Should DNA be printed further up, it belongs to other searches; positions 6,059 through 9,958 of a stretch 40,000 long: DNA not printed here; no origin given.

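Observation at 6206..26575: One uninterrupted 20.4-kb ORF (6,789 codons) encoding a giant multi-enzyme virion protein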

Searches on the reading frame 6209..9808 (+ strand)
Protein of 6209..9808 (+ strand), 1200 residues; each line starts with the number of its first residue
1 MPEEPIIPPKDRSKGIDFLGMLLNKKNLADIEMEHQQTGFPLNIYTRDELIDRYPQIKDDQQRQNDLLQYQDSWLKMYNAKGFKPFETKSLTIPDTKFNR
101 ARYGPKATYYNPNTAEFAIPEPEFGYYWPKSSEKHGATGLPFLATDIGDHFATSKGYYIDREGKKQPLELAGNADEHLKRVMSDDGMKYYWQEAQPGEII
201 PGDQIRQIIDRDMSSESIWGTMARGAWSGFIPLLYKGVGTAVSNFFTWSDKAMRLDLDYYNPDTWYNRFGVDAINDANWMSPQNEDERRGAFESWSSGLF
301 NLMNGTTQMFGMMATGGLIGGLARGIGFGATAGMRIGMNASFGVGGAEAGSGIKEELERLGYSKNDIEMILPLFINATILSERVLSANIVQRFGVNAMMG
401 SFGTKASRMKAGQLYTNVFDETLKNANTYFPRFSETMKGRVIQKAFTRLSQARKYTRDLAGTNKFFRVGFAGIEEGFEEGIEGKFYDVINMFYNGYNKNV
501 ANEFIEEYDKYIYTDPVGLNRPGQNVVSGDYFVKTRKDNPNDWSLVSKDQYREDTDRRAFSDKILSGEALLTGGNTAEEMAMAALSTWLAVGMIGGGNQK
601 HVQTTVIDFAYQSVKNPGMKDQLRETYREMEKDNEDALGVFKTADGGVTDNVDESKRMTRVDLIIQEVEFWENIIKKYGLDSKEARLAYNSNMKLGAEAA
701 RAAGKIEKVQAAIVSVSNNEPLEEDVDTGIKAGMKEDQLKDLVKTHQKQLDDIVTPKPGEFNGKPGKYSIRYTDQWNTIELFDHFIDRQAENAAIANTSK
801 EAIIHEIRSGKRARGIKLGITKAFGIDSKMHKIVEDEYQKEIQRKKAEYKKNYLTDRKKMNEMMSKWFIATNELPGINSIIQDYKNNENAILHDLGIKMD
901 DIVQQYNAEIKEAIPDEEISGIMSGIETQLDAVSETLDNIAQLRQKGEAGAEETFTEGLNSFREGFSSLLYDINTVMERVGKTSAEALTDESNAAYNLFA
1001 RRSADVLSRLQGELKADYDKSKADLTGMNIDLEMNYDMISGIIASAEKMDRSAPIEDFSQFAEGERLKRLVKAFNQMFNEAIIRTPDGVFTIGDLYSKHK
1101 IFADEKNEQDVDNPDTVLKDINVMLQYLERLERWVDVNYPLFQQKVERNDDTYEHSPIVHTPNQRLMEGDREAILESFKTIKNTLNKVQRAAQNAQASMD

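Call 4: search_protein_families(library=pfam, proteins=[window:6209-9808:+], max_evalue=0.1)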
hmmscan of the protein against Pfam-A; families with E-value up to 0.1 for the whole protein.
window:6209-9808:+ (1200 aa): 0 families

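Call 5: search_protein_families(library=phrogs, proteins=[window:6209-9808:+], max_evalue=0.01)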
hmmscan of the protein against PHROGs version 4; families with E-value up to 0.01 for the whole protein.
window:6209-9808:+ (1200 aa): 0 families
